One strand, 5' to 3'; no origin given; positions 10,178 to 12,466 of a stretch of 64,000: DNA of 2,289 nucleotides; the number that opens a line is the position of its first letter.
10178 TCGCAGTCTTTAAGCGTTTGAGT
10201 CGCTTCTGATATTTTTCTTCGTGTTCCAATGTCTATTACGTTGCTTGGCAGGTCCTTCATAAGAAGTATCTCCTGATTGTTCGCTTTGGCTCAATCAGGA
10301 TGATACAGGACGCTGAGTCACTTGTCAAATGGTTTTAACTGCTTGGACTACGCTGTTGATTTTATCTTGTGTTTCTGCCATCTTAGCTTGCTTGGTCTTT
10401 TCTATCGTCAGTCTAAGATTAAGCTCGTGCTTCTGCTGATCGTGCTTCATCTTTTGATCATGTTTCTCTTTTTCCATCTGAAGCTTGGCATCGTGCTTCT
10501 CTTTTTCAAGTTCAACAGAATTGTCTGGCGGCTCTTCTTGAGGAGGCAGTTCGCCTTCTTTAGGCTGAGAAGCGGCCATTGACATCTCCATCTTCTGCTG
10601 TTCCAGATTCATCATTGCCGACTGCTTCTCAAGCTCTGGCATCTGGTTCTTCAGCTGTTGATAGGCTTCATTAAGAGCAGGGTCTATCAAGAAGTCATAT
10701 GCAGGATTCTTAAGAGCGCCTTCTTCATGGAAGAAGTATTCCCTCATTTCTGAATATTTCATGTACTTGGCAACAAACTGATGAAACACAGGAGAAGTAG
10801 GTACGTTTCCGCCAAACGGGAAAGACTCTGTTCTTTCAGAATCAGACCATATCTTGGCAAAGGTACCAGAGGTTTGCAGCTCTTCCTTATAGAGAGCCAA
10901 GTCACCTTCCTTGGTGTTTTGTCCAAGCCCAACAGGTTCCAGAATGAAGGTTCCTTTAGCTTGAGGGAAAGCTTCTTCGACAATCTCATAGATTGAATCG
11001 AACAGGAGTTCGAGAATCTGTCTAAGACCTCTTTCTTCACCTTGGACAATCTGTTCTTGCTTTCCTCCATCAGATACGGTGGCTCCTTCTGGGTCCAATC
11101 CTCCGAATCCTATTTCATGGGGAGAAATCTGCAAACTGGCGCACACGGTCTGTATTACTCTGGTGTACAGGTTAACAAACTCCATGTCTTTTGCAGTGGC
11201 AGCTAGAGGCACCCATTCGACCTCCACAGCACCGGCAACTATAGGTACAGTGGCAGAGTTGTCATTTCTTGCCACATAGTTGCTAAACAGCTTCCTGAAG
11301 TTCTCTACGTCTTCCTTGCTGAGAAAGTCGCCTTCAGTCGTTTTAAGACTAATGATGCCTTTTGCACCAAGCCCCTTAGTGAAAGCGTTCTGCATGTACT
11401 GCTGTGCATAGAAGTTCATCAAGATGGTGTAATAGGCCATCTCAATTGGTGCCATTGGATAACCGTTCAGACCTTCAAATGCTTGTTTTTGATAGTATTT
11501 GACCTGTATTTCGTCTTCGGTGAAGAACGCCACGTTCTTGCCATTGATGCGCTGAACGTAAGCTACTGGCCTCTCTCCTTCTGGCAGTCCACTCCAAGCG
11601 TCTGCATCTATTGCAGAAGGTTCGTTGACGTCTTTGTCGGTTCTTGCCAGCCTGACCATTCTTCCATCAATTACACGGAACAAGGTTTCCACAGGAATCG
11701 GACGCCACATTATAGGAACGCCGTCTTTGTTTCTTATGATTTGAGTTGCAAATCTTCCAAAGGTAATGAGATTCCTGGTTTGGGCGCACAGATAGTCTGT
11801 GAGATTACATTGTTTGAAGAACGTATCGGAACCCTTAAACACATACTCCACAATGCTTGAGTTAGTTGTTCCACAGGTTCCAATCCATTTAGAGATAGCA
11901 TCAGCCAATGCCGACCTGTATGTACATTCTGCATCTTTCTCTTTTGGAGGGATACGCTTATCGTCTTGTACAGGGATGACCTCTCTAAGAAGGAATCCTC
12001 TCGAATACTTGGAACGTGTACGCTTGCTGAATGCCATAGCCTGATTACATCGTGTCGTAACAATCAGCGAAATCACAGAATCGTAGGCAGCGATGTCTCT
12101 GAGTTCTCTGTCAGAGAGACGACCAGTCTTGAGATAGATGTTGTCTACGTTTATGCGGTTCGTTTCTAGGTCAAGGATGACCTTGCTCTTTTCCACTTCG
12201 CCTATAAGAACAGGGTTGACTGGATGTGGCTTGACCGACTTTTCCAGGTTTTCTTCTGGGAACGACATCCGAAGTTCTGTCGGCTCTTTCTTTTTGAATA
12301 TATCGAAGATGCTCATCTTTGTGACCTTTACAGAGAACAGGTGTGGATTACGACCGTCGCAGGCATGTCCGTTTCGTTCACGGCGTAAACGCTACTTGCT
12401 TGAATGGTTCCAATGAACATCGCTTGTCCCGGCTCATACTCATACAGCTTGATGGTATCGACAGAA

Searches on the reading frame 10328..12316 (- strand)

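Call 11: search_protein_families(library=pfam, proteins=[window:10328-12316:-], max_evalue=0.01)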
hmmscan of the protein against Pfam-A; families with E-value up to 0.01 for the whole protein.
window:10328-12316:- (663 aa): 1 family
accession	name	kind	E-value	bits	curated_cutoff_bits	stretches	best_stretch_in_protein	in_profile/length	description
PF04860.17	Phage_portal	-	1.4e-14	54.5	39.1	1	181-404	60-240/321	Phage portal protein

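Call 78: search_protein_families(library=phrogs, proteins=[window:10328-12316:-], max_evalue=0.001)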
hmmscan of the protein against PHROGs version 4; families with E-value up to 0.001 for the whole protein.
window:10328-12316:- (663 aa): 5 families
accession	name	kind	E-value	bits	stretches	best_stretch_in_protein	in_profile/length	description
phrog_12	-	head and packaging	3.7e-18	66.9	1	180-405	148-332/646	portal protein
phrog_2662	-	head and packaging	5.6e-15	55.9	1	236-441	154-349/717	portal protein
phrog_11117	-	head and packaging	1e-11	45.8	1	333-494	8-170/264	portal protein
phrog_37955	-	head and packaging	2.1e-10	40.4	1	251-404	236-393/945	portal protein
phrog_15361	-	head and packaging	3.7e-06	27.3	1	251-360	219-326/328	portal protein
